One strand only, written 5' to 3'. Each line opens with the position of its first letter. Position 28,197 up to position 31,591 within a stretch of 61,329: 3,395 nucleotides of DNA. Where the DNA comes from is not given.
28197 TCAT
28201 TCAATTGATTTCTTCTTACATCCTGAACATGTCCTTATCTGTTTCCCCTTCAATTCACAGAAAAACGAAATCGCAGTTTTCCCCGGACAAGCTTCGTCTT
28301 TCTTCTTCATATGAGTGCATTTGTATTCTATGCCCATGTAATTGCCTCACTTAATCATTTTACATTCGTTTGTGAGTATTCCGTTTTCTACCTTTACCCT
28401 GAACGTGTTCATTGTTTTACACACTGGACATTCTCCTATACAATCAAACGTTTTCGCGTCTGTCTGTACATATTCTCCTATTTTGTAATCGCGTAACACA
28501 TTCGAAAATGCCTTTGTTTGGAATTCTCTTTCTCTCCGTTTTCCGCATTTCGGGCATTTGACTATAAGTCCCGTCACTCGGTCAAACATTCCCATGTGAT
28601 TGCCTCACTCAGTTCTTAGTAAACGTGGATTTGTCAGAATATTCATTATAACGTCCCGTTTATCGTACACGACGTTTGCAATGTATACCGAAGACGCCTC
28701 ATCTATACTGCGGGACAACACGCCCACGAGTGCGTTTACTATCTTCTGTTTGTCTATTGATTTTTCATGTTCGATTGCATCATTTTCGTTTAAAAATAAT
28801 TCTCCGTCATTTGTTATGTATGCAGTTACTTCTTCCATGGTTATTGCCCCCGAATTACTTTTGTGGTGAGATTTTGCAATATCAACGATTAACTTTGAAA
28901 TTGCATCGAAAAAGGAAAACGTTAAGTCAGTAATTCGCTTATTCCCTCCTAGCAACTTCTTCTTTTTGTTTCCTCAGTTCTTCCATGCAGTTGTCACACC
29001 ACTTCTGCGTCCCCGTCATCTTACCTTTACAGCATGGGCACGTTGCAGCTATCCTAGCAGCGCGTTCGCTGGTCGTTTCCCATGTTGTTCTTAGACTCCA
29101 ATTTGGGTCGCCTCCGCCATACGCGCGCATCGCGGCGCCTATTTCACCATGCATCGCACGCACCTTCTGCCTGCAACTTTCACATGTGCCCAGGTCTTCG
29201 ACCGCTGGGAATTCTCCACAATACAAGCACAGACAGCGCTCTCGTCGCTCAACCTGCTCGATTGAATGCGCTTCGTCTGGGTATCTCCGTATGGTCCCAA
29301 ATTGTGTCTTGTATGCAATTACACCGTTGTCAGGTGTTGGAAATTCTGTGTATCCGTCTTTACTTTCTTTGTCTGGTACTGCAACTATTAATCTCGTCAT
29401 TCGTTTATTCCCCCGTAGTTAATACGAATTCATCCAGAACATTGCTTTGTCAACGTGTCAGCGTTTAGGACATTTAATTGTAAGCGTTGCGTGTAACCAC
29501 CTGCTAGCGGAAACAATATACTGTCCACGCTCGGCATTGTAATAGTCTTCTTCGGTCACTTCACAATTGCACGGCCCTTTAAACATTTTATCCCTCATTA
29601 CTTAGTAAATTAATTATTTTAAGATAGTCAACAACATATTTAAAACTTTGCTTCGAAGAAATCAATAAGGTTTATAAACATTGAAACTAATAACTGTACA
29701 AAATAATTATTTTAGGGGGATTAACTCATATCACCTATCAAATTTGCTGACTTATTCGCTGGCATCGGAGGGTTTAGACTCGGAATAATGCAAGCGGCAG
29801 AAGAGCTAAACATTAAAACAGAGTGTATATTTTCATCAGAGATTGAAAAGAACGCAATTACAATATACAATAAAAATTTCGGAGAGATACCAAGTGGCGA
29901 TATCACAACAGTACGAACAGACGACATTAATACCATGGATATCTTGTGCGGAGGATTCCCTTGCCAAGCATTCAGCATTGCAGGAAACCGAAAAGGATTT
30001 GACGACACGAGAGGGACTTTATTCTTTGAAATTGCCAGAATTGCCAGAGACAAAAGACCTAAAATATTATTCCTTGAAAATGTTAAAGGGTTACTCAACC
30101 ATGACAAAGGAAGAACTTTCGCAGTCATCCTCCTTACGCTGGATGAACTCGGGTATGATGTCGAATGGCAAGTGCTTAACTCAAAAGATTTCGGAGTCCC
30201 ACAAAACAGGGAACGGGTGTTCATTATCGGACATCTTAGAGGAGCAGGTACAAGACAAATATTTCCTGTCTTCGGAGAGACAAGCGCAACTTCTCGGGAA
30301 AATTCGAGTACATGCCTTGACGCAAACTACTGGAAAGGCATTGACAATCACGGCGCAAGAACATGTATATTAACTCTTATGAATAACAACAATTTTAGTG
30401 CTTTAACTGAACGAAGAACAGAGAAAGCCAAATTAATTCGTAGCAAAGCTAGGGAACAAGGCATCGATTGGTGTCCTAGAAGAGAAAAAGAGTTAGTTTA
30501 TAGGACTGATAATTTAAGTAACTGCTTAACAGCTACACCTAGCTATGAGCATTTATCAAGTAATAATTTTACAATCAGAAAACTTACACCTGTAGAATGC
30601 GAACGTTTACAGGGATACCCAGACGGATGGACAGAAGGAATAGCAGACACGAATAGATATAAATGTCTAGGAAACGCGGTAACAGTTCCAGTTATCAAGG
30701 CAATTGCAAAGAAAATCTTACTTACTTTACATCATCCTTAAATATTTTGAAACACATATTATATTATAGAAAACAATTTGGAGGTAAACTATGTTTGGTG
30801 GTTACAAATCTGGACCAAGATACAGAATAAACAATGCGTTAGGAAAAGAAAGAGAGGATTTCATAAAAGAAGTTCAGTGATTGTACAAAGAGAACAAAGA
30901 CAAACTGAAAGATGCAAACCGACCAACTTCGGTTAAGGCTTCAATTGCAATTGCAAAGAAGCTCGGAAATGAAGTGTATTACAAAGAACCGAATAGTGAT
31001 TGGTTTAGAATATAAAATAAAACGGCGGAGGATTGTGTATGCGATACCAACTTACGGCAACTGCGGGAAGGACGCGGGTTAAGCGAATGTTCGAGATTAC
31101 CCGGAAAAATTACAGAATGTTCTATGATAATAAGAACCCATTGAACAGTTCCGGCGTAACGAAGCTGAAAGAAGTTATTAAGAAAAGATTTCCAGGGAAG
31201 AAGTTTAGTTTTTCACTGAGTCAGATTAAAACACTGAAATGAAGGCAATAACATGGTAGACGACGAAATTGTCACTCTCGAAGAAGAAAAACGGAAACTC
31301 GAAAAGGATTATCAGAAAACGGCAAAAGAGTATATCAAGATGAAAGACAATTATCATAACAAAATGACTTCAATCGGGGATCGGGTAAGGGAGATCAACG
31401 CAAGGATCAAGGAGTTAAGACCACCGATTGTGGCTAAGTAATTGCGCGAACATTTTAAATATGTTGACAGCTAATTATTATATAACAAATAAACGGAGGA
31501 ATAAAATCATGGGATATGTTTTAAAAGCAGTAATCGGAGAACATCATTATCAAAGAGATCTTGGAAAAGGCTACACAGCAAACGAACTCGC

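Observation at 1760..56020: Highly over-represented, transcription-co-oriented dispersed motif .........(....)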

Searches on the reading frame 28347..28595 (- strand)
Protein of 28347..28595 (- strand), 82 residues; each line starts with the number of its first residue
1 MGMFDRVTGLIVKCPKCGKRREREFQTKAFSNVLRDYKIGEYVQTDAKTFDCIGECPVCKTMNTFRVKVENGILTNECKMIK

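Call 74: search_protein_families(library=pfam, proteins=[window:28347-28595:-], max_evalue=0.05)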
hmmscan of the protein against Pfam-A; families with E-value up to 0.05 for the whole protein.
window:28347-28595:- (82 aa): 12 families
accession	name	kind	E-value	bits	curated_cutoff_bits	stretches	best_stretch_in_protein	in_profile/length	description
PF10122.14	Zn_ribbon_Com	-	0.0014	18.4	22.9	0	10-18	23-31/52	Mu-like prophage protein Com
PF13248.11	Zn_ribbon_3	-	0.0032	17.3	27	0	12-19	3-10/26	zinc-ribbon domain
PF04267.17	SoxD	-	0.0035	17.8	27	1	12-36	2-26/82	Sarcosine oxidase, delta subunit family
PF21344.3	Zn_ribbon_LysW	-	0.0037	17.3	27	0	7-19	17-29/46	Alpha-aminoadipate carrier protein LysW-like, globular domain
PF23451.1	Zn_ribbon_PaaD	-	0.0058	16.7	27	0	11-21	14-24/53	PaaD zinc beta ribbon domain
PF13453.11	Zn_ribbon_TFIIB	-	0.0082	16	22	0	13-19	1-7/41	Transcription factor zinc-finger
PF08273.17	Zn_Ribbon_Prim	-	0.0083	16.9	23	0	54-68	4-18/37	Zinc-binding domain of primase-helicase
PF25208.1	DUF7838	-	0.014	15.7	28.5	0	13-29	8-22/55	Domain of unknown function (DUF7838)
PF08271.17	Zn_Ribbon_TF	-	0.019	15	29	0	13-42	2-20/43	TFIIB zinc-binding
PF18073.7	Zn_ribbon_LapB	-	0.023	14.8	25.7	0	51-66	12-27/28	Rubredoxin metal binding domain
PF21349.2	RUBY_RBDX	-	0.031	14.2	26.5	0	13-22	18-27/30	Rubrerythrin, rubredoxin-like domain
PF12760.12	Zn_ribbon_IS1595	-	0.045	14.1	25.4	0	12-29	19-37/46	Transposase zinc-ribbon domain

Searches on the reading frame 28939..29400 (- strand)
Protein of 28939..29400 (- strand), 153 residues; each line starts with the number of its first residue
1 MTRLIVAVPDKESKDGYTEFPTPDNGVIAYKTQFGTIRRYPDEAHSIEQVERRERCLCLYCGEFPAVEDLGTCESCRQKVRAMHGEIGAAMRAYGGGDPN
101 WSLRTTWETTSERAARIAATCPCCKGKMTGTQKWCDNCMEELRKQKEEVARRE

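Call 40: search_protein_families(library=pfam, proteins=[window:28939-29400:-], max_evalue=0.01)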
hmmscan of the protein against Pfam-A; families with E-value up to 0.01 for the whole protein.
window:28939-29400:- (153 aa): 1 family
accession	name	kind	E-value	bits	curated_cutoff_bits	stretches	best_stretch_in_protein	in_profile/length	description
PF18912.6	DZR_2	-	0.0009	19.5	27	0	120-145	9-34/56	Double zinc ribbon domain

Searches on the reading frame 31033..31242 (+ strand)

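Call 74: search_protein_families(library=pfam, proteins=[window:31033-31242:+], max_evalue=0.05)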
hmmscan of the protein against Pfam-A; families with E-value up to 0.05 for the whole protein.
window:31033-31242:+ (69 aa): 1 family
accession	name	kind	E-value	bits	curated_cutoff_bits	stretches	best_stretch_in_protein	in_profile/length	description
PF10523.15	BEN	-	0.032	14.9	23.2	1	22-57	21-60/76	BEN domain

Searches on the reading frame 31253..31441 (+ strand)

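Call 74: search_protein_families(library=pfam, proteins=[window:31253-31441:+], max_evalue=0.05)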
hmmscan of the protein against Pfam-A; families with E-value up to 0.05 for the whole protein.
window:31253-31441:+ (62 aa): 11 families
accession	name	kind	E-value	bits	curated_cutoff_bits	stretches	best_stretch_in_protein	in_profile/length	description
PF14712.11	Snapin_Pallidin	-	0.0013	19.6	29.6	1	8-55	35-81/89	Snapin/Pallidin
PF07926.17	TPR_MLP1_2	-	0.0046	17.4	36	1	3-50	14-61/129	TPR/MLP1/MLP2-like protein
PF03938.19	OmpH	-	0.0056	17.3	32.4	1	8-56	23-75/141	Outer membrane protein (OmpH-like)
PF09730.14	BicD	-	0.008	14.8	27.9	1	4-51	365-412/718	Microtubule-associated protein Bicaudal-D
PF06160.17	EzrA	-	0.011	14.5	39.6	1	3-56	121-174/557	Septation ring formation regulator, EzrA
PF00804.31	Syntaxin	-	0.014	15.6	26.7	1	2-56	14-71/157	Syntaxin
PF24319.2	DUF7491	-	0.02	15.6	30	1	3-56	34-83/90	Coiled-coil region of unknown function (DUF7491)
PF14523.12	Syntaxin_2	-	0.027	14.9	26.5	1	22-54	27-59/134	Syntaxin-like protein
PF11500.13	Cut12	-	0.032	14.6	24.5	1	10-54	86-126/149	Cut12 conserved domain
PF22161.1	Mre11_C_bact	-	0.035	14.5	27.4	1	10-43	2-36/47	Mre11 C-terminal domain, bacteria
PF11068.13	YlqD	-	0.046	14.5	27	0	2-55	32-86/131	YlqD protein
